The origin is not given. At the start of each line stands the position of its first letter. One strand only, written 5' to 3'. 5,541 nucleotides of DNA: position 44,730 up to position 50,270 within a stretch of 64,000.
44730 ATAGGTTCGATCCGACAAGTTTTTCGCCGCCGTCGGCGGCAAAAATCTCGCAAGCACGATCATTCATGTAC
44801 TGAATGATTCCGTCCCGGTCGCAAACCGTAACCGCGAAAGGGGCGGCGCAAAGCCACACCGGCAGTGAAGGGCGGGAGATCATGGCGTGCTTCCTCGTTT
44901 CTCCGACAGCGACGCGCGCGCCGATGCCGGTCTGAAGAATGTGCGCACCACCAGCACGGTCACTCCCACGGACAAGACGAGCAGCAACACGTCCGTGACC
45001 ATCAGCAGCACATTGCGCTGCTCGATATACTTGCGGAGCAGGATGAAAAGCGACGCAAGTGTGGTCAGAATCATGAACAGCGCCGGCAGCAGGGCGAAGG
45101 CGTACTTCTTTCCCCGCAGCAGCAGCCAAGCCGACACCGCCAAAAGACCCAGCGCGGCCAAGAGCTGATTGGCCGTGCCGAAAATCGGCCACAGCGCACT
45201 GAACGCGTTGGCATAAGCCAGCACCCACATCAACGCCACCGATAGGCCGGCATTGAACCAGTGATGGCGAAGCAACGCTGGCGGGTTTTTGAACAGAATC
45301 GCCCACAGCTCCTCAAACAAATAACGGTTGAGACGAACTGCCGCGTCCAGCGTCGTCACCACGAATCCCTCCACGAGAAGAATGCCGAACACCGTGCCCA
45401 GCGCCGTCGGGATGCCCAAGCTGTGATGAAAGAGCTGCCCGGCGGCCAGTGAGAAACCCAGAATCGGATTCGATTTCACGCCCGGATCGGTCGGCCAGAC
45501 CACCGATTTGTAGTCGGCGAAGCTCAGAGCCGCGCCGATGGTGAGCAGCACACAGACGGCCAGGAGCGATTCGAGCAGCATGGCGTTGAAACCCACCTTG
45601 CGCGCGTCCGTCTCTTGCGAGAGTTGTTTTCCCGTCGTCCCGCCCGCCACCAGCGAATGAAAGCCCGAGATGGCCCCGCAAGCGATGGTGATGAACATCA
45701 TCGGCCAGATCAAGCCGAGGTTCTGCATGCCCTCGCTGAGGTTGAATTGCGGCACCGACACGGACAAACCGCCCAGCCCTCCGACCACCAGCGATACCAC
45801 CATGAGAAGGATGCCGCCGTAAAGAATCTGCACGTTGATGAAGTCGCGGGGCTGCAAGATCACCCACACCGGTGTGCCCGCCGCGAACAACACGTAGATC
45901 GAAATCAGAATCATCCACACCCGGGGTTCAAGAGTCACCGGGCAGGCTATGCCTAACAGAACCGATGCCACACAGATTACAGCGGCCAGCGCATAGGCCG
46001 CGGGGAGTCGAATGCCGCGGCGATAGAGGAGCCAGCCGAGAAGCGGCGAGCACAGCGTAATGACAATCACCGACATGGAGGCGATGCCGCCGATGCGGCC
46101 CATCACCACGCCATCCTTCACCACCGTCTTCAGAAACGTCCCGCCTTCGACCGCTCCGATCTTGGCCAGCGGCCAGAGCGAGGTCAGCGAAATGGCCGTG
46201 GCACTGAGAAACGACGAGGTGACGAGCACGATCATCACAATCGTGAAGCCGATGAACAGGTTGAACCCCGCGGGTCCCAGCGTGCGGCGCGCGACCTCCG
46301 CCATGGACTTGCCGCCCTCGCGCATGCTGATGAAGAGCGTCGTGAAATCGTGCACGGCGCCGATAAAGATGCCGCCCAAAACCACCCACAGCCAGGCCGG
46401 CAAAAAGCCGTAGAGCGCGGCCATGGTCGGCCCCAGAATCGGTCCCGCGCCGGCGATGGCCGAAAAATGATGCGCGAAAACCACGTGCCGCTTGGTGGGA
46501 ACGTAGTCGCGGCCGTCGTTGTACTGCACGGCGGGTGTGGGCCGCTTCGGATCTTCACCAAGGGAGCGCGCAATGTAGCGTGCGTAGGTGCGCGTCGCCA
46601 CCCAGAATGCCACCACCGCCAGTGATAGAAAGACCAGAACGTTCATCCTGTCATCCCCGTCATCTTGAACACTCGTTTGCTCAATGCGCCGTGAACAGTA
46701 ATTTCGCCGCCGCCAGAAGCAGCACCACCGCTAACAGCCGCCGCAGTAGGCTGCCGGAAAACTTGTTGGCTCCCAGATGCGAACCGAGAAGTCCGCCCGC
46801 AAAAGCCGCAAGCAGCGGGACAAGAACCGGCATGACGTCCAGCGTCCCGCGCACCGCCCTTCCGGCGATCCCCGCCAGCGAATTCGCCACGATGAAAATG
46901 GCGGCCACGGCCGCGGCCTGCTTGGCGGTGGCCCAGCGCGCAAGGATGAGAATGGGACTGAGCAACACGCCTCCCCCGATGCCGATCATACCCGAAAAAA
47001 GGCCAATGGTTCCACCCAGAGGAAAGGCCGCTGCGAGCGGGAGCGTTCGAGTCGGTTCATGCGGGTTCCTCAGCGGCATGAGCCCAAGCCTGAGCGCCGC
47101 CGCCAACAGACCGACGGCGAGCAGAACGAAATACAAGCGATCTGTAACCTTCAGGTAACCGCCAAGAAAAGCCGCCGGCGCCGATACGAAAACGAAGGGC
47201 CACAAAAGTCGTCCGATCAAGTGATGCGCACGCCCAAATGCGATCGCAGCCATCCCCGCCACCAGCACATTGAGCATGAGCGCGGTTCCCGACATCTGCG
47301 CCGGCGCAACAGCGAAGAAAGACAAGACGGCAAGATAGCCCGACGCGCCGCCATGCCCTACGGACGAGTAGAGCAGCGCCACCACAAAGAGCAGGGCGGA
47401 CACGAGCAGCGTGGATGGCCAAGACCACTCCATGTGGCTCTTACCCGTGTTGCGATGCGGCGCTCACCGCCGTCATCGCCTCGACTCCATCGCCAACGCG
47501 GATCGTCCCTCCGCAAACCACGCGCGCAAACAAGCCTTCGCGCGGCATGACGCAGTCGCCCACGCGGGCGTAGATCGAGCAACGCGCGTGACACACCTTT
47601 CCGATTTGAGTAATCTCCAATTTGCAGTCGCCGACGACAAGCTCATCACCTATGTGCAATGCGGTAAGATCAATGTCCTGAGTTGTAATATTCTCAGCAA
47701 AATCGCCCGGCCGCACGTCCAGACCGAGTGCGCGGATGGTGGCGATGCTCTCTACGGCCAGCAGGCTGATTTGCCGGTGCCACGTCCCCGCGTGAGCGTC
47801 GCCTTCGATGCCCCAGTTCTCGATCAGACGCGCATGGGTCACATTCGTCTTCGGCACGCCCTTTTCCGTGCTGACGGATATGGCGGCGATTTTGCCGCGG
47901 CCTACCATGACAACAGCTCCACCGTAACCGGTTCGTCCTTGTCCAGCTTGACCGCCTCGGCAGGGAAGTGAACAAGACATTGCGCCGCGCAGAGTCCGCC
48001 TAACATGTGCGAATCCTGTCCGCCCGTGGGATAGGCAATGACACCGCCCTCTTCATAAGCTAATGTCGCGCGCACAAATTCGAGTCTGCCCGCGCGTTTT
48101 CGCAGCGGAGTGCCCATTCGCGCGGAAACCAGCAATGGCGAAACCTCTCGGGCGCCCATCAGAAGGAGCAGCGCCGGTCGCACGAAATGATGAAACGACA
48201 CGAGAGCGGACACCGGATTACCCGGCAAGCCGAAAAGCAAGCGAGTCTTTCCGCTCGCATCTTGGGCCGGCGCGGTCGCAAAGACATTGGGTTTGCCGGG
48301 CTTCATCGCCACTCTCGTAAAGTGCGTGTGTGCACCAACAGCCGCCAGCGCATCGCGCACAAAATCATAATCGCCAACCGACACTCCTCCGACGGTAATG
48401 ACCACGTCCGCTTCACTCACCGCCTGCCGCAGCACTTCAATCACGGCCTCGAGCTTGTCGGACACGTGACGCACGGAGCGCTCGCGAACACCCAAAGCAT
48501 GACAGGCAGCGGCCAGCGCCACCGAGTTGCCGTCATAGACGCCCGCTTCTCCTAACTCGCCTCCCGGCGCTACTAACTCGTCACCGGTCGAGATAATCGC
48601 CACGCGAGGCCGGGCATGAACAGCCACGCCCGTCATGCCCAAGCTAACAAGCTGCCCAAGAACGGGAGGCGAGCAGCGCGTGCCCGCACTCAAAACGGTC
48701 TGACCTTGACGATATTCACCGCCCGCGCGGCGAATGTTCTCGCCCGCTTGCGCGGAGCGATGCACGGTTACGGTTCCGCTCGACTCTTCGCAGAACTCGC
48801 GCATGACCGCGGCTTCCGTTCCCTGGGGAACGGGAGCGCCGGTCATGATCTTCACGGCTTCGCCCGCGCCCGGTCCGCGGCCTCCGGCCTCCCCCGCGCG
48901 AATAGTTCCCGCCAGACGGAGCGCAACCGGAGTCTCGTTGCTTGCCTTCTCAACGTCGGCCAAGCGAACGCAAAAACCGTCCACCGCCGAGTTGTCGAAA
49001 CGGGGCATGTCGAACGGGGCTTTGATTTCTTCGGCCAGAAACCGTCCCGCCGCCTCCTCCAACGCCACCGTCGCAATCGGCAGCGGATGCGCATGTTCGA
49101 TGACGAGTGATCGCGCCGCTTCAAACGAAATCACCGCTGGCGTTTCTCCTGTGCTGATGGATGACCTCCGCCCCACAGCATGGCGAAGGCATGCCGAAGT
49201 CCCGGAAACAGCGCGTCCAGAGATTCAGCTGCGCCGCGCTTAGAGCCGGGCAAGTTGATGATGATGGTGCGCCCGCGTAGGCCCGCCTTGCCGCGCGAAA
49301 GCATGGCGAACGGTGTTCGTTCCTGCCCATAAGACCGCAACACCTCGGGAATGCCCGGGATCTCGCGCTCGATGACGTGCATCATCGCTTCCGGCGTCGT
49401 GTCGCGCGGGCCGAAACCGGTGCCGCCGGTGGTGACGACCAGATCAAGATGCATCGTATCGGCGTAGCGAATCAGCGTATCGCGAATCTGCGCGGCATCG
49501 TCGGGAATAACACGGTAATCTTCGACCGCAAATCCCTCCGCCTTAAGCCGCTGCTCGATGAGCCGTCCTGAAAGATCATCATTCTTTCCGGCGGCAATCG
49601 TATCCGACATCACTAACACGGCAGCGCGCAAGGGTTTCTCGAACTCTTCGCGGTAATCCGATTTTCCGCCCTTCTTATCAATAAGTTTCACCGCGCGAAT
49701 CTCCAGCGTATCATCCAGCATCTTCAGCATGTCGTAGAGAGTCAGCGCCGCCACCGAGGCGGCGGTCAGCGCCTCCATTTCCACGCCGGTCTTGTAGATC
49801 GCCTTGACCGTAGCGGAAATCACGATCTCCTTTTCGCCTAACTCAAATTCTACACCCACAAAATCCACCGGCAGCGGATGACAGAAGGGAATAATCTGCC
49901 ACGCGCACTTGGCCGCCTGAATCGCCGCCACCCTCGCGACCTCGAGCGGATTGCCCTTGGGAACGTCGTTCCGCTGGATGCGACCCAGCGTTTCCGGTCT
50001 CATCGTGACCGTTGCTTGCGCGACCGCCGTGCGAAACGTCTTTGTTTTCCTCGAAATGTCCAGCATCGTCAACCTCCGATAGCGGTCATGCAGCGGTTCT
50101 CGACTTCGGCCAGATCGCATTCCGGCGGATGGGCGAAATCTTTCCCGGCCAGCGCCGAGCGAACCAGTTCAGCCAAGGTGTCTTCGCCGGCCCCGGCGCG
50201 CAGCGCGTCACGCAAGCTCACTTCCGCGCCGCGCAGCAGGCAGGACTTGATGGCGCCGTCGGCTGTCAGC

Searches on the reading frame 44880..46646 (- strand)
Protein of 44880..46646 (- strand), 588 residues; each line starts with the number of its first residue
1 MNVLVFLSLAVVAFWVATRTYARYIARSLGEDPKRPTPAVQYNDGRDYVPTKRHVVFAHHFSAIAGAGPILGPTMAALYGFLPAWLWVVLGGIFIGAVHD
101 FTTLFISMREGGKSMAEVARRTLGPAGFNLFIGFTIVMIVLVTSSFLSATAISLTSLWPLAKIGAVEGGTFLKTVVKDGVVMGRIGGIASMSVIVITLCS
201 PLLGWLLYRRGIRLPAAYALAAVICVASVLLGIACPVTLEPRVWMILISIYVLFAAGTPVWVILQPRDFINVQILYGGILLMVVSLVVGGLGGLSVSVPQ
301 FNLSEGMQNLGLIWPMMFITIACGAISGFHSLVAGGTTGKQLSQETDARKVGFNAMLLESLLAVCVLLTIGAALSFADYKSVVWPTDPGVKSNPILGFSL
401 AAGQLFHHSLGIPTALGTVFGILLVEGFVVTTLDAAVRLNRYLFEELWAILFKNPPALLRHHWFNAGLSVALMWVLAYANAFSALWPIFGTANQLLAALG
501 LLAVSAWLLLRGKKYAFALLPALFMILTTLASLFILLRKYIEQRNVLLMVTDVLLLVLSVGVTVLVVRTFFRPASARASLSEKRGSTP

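Call 53: search_protein_families(library=ncbifam, proteins=[window:44880-46646:-], max_evalue=1e-10)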
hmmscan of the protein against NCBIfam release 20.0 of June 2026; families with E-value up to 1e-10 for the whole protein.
window:44880-46646:- (588 aa): 1 family
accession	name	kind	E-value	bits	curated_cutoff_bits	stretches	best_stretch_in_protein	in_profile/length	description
NF011590.0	PRK15015.1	equivalog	5.4e-61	206.9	1188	1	2-369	33-381/701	pyruvate/proton symporter CstA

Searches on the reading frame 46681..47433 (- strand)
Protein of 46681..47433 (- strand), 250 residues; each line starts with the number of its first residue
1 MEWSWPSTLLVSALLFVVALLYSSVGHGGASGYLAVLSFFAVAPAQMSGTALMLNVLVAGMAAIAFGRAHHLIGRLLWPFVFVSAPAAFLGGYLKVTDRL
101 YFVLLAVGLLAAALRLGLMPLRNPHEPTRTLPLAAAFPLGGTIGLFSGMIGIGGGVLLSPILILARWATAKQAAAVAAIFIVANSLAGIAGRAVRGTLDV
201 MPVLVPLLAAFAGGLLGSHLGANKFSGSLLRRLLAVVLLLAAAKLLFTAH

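Call 73: search_protein_families(library=pfam, proteins=[window:46681-47433:-], max_evalue=0.01)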
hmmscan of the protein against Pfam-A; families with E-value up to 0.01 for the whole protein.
window:46681-47433:- (250 aa): 1 family
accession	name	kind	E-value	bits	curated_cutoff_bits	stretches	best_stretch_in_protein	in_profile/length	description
PF01925.25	TauE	-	6.6e-30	104.9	32.6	1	13-245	3-237/237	Sulfite exporter TauE/SafE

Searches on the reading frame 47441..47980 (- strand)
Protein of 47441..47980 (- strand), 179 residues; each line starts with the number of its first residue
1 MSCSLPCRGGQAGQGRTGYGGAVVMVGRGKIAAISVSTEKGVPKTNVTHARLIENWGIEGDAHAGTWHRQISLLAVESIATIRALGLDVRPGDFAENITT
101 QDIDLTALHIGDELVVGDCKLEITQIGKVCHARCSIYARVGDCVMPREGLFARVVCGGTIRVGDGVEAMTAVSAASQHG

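Call 73: search_protein_families(library=pfam, proteins=[window:47441-47980:-], max_evalue=0.01)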
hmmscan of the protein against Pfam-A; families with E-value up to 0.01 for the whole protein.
window:47441-47980:- (179 aa): 1 family
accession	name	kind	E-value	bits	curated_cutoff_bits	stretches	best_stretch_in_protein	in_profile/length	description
PF03473.23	MOSC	-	4.3e-12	46.5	22.7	1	62-167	3-120/120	MOSC domain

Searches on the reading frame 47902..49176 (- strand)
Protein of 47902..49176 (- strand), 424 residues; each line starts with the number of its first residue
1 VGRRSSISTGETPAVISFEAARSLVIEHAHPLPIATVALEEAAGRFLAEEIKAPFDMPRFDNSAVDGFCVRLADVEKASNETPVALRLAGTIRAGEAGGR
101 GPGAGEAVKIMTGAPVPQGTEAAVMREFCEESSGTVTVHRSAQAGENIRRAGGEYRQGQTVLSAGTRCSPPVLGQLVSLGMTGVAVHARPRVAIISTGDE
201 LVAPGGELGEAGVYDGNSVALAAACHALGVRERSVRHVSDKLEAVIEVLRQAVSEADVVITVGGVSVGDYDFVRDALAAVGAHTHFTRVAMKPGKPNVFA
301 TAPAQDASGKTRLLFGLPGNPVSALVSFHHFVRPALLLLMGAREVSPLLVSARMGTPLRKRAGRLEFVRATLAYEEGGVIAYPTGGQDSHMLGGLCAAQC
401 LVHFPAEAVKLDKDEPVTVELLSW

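Call 53: search_protein_families(library=ncbifam, proteins=[window:47902-49176:-], max_evalue=1e-10)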
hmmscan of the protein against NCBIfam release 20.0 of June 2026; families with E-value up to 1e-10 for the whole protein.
window:47902-49176:- (424 aa): 7 families
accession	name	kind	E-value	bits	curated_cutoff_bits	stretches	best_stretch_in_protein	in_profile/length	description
NF045515.2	Glp_gephyrin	equivalog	1.4e-107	360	475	1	17-422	2-403/403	molybdotransferase-like divisome protein Glp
NF007960.1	PRK10680.1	equivalog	1.6e-107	359.8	440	1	17-422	2-401/401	molybdopterin molybdotransferase MoeA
NF050098.1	MoeA_actino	exception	7.2e-102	341.1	560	1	18-422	3-400/400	molybdopterin molybdotransferase MoeA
NF011068.0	PRK14498.1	equivalog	1.2e-99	334.2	534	1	15-423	9-411/647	molybdopterin biosynthesis protein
NF011060.0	PRK14491.1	equivalog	2e-94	317.2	532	1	9-420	193-592/598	bifunctional molybdopterin-guanine dinucleotide biosynthesis adaptor protein MobB/molybdopterin molybdotransferase MoeA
NF011067.0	PRK14497.1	equivalog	5.7e-50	170.4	536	1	33-414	29-398/546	putative molybdopterin biosynthesis protein MoeA/unknown domain fusion protein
TIGR00177.1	molyb_syn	domain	1.5e-29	102.9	85.35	1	190-334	2-148/148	molybdenum cofactor synthesis domain-containing protein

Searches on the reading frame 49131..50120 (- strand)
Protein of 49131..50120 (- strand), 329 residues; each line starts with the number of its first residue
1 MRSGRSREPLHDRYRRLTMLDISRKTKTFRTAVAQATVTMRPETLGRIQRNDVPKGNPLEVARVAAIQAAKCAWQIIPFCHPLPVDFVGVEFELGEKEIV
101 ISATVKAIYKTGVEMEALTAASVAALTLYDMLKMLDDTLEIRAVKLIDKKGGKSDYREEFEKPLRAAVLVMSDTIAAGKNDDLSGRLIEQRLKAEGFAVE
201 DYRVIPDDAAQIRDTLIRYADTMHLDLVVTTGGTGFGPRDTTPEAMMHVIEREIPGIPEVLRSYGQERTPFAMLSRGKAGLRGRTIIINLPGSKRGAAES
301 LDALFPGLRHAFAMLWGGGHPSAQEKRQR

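Call 73: search_protein_families(library=pfam, proteins=[window:49131-50120:-], max_evalue=0.01)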
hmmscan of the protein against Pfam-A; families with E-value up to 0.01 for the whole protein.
window:49131-50120:- (329 aa): 2 families
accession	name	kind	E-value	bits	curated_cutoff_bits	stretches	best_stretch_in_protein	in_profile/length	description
PF01967.27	MoaC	-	2.9e-49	167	27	1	19-152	1-136/136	MoaC family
PF00994.29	MoCF_biosynth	-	1.5e-31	109.5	26.6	1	167-310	1-144/144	Probable molybdopterin binding domain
